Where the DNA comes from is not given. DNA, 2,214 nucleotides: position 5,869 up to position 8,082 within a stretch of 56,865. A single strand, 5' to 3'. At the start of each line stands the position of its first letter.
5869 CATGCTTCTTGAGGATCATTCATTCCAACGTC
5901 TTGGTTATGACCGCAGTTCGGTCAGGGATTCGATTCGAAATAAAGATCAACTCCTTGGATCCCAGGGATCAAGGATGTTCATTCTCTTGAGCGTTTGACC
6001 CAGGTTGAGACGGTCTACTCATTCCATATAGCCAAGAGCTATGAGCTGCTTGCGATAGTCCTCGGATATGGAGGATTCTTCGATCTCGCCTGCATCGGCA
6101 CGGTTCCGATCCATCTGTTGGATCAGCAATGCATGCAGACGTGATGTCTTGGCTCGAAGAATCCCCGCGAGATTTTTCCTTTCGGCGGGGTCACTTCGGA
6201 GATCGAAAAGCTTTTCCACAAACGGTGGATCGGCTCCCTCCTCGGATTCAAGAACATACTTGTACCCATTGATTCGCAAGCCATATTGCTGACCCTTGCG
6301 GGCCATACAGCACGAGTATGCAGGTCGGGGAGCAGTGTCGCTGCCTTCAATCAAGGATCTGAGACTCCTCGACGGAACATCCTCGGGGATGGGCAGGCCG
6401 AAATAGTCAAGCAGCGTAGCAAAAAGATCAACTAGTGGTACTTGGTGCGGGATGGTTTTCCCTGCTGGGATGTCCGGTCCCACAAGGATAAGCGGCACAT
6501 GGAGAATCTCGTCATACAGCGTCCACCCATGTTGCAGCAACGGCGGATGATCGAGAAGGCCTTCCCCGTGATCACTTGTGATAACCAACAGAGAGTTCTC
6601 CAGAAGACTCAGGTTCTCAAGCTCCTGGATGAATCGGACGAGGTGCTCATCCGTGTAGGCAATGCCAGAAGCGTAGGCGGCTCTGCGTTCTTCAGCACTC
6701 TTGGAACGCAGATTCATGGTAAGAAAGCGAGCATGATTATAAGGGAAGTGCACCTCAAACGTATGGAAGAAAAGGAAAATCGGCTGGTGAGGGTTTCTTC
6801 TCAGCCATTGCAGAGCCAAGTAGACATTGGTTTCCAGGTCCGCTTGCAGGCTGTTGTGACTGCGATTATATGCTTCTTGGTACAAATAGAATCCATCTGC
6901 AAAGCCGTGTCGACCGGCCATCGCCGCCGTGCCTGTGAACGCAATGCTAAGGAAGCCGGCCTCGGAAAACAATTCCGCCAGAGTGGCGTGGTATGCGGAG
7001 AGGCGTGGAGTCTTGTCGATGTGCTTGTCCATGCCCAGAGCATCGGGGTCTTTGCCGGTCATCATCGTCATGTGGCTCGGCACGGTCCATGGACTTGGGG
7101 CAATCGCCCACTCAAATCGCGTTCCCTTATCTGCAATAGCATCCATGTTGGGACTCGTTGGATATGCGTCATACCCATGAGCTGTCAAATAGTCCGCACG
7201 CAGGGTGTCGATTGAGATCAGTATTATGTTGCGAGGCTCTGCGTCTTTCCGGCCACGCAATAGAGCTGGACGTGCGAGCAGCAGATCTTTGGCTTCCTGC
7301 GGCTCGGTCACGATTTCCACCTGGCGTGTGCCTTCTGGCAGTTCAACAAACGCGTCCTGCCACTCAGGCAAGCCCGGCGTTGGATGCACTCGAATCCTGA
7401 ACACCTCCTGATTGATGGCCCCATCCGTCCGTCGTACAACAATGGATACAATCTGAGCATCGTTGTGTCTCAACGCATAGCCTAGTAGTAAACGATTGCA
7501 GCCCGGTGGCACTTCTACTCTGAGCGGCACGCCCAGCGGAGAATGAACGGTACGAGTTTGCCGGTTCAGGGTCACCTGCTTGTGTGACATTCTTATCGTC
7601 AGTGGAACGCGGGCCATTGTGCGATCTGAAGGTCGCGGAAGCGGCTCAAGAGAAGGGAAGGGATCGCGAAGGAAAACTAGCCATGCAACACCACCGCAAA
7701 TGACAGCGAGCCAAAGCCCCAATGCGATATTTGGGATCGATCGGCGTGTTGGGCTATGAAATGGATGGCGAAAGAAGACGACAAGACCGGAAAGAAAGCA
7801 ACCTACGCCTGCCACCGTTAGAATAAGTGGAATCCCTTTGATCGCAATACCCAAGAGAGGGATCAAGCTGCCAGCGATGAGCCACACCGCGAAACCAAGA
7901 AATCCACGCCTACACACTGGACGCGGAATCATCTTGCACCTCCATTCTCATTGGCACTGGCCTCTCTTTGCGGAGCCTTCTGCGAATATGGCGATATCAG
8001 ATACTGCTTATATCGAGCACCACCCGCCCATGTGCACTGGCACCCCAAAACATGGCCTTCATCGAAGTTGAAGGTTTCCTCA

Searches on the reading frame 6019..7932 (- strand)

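Call 22: search_protein_families(library=pfam, proteins=[window:6019-7932:-])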
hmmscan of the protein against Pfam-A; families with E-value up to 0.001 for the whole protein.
window:6019-7932:- (637 aa): 4 families
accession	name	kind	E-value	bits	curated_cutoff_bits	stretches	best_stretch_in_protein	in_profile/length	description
PF00884.28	Sulfatase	-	3.2e-43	148.6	25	1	234-512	1-300/301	Sulfatase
PF01663.27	Phosphodiest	-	8.8e-14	52.3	23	1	237-301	2-62/342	Type I phosphodiesterase / nucleotide pyrophosphatase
PF16347.10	SGSH_C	-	6.5e-08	33.3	29.3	1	472-610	11-151/154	N-sulphoglucosamine sulphohydrolase, C-terminal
PF02995.22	DUF229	-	0.00058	19.1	25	1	373-457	281-343/496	Protein of unknown function (DUF229)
